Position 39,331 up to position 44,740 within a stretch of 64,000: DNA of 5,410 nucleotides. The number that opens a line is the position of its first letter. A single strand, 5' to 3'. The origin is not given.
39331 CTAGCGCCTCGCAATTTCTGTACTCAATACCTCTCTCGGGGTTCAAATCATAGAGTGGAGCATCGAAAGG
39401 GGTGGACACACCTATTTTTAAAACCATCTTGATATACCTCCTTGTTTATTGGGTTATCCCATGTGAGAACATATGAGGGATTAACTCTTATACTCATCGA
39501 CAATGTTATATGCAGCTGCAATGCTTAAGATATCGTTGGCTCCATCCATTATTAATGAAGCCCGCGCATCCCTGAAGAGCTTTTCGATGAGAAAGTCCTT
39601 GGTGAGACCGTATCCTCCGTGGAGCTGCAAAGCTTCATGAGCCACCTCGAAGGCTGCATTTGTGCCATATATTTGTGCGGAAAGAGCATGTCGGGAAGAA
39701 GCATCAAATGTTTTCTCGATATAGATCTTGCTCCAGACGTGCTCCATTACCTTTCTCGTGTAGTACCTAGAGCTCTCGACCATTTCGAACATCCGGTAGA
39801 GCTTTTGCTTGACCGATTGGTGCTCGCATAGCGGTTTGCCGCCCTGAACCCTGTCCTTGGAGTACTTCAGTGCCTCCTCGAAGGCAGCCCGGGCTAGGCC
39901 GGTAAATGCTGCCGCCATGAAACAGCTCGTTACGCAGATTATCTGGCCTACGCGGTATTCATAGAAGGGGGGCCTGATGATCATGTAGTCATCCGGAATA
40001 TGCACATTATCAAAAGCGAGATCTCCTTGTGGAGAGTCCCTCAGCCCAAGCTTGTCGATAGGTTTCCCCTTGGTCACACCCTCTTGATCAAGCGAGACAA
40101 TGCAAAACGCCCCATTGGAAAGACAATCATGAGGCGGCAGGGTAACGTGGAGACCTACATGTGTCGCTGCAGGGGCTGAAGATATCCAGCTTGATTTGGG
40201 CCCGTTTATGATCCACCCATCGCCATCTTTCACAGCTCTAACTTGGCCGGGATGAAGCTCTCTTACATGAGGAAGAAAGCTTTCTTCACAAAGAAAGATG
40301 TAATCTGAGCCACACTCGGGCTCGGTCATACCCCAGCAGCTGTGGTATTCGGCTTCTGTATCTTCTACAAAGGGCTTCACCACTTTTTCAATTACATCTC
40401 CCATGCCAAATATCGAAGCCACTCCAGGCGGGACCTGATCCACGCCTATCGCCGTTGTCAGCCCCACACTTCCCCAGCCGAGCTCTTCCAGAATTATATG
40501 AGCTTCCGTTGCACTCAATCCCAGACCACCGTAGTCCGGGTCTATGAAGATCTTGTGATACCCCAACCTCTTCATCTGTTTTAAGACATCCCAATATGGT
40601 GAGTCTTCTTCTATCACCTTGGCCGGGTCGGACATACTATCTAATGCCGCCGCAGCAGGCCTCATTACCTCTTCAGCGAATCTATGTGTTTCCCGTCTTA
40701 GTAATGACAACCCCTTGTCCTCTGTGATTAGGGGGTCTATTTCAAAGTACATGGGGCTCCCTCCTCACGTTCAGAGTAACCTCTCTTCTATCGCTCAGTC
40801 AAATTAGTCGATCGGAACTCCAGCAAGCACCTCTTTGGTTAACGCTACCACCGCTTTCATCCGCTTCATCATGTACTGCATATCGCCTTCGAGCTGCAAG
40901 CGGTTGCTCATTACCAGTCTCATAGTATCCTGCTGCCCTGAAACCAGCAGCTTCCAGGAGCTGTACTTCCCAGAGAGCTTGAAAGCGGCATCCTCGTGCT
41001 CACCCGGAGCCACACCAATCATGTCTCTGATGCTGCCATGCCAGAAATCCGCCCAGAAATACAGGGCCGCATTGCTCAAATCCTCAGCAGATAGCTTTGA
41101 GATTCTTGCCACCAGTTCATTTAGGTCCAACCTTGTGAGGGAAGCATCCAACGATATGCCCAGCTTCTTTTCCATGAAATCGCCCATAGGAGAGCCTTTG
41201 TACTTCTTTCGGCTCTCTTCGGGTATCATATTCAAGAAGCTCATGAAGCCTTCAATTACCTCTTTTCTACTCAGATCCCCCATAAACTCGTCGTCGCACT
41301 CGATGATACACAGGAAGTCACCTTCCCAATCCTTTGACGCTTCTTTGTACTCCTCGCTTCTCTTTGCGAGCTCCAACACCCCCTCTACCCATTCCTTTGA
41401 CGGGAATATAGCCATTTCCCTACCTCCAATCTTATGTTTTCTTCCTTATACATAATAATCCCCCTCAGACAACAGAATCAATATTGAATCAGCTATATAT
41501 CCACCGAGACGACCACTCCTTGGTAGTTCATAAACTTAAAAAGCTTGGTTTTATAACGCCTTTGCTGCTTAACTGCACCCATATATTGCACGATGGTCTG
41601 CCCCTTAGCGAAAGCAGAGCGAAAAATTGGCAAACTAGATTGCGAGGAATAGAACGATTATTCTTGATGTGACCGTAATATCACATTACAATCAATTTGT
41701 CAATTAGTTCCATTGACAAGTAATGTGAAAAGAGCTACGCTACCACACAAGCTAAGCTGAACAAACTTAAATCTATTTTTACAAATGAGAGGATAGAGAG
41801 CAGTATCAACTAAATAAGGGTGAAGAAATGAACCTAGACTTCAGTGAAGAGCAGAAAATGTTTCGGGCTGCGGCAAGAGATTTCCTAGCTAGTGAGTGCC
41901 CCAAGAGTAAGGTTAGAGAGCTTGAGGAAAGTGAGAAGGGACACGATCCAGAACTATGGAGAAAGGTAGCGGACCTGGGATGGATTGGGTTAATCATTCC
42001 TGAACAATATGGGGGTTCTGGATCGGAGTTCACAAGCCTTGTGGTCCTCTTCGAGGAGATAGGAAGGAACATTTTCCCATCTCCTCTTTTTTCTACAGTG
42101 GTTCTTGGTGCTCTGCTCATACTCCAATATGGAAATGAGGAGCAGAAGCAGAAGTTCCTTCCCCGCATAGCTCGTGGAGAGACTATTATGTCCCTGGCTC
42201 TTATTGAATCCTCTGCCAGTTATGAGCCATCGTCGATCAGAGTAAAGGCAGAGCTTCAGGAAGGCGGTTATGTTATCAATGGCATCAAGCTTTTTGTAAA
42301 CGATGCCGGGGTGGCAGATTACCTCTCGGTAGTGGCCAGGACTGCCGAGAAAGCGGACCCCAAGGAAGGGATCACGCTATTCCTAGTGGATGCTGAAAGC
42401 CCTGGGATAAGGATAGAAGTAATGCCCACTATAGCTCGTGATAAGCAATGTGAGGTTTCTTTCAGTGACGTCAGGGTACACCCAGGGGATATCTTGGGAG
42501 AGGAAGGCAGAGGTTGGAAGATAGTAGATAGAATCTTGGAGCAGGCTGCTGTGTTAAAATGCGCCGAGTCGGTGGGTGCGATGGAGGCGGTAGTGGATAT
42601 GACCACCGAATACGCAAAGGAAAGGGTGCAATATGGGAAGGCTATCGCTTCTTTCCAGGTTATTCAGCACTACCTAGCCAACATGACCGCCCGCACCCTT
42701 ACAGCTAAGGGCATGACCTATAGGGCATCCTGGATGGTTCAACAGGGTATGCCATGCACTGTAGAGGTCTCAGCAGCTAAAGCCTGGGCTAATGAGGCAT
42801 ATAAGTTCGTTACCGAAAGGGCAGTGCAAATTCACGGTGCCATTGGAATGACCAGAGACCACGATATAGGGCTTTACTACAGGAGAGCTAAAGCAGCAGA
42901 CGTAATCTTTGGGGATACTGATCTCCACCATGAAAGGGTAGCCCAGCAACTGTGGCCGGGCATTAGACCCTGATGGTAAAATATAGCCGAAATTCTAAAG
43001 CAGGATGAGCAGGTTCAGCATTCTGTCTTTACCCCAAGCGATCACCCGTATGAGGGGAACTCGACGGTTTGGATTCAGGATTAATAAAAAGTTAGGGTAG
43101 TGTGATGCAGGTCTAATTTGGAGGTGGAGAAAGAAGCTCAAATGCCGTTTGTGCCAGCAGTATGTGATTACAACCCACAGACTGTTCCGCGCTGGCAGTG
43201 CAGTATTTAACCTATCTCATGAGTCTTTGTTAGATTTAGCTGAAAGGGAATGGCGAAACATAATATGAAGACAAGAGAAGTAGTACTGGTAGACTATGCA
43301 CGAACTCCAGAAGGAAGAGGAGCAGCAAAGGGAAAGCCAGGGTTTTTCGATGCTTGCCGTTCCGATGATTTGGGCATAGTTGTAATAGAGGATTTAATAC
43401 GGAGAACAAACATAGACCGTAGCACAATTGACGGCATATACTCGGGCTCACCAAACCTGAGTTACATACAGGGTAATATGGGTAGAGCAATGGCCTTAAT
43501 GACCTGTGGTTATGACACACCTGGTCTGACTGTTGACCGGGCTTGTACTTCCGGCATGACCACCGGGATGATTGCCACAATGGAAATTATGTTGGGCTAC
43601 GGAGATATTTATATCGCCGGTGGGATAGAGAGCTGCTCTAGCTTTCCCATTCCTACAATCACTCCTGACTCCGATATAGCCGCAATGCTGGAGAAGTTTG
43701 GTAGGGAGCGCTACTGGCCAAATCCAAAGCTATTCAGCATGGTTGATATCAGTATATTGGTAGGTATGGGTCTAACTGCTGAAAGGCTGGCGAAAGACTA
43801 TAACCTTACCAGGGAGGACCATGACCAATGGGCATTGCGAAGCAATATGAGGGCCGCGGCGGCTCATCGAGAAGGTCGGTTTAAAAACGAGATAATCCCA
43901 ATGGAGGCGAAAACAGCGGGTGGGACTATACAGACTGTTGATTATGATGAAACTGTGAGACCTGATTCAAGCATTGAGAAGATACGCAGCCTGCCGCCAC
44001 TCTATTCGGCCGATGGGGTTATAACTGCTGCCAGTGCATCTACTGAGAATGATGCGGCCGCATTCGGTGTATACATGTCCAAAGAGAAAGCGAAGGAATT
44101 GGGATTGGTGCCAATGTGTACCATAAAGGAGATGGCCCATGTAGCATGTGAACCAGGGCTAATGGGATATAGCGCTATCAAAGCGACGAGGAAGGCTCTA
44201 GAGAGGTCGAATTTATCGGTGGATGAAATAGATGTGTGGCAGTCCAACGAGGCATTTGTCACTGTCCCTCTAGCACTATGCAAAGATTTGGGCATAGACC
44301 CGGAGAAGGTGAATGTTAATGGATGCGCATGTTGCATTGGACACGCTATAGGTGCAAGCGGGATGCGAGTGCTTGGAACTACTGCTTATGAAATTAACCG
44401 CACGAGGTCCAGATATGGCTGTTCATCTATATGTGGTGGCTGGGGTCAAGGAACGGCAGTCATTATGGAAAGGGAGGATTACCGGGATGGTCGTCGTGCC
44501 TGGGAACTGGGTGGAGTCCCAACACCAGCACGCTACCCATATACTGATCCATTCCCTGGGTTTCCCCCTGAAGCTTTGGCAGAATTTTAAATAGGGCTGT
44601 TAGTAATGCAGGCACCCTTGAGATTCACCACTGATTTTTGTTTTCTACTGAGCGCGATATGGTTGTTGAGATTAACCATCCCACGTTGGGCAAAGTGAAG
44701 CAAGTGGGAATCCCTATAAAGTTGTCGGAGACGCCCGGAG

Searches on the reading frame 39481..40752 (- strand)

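Call 41: search_protein_families(library=pfam, proteins=[window:39481-40752:-], max_evalue=0.00001)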
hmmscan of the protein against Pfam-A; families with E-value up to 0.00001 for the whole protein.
window:39481-40752:- (423 aa): 4 families
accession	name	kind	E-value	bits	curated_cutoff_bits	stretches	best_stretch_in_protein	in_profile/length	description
PF00441.29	Acyl-CoA_dh_1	-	5.2e-26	92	22.4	1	279-409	18-141/150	Acyl-CoA dehydrogenase, C-terminal domain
PF08028.16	Acyl-CoA_dh_2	-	7.1e-13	49.4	22.7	1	279-398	3-125/134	Acyl-CoA dehydrogenase, C-terminal domain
PF02771.21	Acyl-CoA_dh_N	-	3.2e-12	47.3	22.9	1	17-105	6-85/113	Acyl-CoA dehydrogenase, N-terminal domain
PF02770.24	Acyl-CoA_dh_M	-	3.4e-10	40.4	33.3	1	139-250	1-97/97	Acyl-CoA dehydrogenase, middle domain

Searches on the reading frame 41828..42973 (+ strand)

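Call 41: search_protein_families(library=pfam, proteins=[window:41828-42973:+], max_evalue=0.00001)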
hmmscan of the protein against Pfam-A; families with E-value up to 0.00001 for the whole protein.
window:41828-42973:+ (381 aa): 4 families
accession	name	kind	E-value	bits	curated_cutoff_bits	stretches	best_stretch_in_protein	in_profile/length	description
PF00441.29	Acyl-CoA_dh_1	-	6.3e-34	117.7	22.4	1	227-375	1-149/150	Acyl-CoA dehydrogenase, C-terminal domain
PF02771.21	Acyl-CoA_dh_N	-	1.4e-30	106.3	22.9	1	6-118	1-113/113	Acyl-CoA dehydrogenase, N-terminal domain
PF02770.24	Acyl-CoA_dh_M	-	2e-14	54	33.3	1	124-215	3-97/97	Acyl-CoA dehydrogenase, middle domain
PF08028.16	Acyl-CoA_dh_2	-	4.2e-10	40.5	22.7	1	245-357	4-126/134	Acyl-CoA dehydrogenase, C-terminal domain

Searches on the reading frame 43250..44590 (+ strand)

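Call 41: search_protein_families(library=pfam, proteins=[window:43250-44590:+], max_evalue=0.00001)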
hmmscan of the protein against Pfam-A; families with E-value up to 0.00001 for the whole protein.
window:43250-44590:+ (446 aa): 2 families
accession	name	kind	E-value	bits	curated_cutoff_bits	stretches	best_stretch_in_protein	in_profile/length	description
PF00108.29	Thiolase_N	-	4e-49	167.8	26.4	1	11-278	1-259/260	Thiolase, N-terminal domain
PF02803.24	Thiolase_C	-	4.3e-34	117.2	27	1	288-408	3-123/123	Thiolase, C-terminal domain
